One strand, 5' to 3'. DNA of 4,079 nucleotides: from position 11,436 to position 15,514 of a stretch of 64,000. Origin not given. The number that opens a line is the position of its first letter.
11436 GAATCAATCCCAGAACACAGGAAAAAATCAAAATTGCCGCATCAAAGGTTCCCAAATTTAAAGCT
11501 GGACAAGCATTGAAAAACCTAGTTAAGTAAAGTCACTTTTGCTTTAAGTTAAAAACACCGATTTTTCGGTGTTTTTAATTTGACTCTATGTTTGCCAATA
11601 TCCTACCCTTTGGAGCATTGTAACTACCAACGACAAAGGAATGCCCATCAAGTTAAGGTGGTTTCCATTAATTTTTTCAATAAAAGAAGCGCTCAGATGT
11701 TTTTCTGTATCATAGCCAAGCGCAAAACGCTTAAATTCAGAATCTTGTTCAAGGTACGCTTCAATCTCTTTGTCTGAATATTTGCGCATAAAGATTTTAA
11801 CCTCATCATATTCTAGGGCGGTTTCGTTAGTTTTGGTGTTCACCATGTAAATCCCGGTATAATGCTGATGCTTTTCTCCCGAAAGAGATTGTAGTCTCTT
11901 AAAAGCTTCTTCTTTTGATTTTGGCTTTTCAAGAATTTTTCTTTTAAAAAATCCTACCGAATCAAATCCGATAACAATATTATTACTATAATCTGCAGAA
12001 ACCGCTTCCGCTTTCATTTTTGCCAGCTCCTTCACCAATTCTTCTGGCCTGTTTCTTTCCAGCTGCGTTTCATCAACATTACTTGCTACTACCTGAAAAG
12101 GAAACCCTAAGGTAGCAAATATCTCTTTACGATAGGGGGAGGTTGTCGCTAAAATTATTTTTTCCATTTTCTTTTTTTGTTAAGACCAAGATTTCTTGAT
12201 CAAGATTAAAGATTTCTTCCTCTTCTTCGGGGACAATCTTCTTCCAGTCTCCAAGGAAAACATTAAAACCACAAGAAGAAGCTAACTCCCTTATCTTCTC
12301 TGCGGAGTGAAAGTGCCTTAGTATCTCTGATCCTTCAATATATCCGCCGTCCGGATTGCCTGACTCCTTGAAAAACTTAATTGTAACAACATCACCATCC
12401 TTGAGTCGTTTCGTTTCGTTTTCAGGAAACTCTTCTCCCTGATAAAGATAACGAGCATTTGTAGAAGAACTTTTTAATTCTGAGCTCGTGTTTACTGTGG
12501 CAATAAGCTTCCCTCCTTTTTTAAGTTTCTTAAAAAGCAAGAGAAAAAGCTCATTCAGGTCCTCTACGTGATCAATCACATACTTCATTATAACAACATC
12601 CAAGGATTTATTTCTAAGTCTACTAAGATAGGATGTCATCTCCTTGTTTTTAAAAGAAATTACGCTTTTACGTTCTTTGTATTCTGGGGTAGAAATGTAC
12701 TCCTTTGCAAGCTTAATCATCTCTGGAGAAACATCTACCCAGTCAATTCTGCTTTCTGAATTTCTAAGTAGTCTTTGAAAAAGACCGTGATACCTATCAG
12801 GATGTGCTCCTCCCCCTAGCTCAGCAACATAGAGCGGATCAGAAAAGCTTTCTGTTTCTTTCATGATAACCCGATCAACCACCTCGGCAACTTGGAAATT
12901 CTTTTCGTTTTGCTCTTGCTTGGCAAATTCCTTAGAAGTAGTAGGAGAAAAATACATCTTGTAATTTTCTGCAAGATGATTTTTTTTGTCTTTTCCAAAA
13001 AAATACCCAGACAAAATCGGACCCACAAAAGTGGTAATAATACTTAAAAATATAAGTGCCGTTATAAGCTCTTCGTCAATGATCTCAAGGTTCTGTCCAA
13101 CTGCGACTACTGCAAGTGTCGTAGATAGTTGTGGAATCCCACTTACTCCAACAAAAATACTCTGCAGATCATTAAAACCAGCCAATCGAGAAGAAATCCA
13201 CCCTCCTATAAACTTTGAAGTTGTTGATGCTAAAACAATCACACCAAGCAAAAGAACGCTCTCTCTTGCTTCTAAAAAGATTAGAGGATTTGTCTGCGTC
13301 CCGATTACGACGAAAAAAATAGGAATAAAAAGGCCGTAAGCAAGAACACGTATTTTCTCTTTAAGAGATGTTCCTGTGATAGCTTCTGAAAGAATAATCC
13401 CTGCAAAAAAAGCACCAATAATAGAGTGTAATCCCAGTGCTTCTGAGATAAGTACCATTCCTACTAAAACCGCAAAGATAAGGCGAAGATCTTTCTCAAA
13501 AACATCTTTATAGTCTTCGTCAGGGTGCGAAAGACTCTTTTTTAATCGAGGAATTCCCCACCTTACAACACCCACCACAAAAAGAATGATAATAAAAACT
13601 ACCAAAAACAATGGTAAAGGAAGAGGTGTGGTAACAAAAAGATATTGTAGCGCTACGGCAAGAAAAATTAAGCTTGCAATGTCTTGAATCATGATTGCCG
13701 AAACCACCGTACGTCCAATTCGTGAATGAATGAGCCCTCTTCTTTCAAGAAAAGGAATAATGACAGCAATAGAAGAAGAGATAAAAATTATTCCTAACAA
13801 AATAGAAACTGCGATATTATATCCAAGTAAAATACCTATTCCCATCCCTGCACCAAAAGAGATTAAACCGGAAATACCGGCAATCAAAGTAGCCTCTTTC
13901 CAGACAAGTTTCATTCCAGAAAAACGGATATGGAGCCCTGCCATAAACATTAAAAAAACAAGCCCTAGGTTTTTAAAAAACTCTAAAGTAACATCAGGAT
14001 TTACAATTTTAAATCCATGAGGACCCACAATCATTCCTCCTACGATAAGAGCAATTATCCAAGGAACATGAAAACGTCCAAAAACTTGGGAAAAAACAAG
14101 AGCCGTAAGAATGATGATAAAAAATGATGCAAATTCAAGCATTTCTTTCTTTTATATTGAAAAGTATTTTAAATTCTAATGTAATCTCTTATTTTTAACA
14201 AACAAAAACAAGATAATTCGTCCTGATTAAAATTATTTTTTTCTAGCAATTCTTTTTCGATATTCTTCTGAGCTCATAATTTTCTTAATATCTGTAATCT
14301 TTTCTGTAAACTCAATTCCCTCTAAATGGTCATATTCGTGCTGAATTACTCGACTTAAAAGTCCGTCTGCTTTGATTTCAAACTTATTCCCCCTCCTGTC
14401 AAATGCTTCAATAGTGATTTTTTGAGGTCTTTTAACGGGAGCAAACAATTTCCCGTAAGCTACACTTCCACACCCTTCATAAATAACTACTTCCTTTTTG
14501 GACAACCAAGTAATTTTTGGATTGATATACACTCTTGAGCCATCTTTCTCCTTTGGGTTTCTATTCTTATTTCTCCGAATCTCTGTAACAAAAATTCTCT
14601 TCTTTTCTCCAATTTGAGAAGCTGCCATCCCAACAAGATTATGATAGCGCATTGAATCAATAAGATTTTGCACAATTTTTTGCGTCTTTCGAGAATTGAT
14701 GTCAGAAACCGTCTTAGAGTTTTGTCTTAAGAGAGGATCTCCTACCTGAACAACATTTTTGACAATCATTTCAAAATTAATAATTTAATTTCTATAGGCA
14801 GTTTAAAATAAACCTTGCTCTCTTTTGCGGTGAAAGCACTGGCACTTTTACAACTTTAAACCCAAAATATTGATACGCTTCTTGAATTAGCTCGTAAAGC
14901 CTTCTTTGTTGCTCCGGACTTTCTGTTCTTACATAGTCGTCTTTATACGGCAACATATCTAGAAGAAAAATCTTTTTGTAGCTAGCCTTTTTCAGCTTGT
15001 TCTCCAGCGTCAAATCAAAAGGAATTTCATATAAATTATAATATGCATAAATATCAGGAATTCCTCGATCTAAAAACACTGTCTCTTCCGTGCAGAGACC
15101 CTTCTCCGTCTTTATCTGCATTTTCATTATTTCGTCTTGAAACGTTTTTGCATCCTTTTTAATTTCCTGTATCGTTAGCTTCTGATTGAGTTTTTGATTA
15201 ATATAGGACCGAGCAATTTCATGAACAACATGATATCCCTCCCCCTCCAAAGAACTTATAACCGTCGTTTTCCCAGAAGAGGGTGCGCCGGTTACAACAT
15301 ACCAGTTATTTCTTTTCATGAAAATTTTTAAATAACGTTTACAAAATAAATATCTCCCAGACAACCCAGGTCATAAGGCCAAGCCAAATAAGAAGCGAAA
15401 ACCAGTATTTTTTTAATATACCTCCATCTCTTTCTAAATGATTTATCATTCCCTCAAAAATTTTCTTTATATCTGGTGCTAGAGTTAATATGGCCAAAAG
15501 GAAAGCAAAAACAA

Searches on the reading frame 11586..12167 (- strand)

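Call 99: search_protein_families(library=pfam, proteins=[window:11586-12167:-], max_evalue=0.0001)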
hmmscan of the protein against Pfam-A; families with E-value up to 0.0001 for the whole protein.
window:11586-12167:- (193 aa): 1 family
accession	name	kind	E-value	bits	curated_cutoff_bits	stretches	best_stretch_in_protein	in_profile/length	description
PF02545.19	Maf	-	3.4e-48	164.2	27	1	3-187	1-186/187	Maf-like protein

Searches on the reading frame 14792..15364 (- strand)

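Call 99: search_protein_families(library=pfam, proteins=[window:14792-15364:-], max_evalue=0.0001)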
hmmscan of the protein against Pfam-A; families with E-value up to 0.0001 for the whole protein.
window:14792-15364:- (190 aa): 2 families
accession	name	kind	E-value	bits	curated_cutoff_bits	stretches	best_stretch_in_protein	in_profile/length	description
PF13521.12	AAA_28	-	1.4e-34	120.1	27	1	22-180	2-162/164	AAA domain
PF01712.25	dNK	-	1.5e-06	28.5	27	1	23-102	2-84/203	Deoxynucleoside kinase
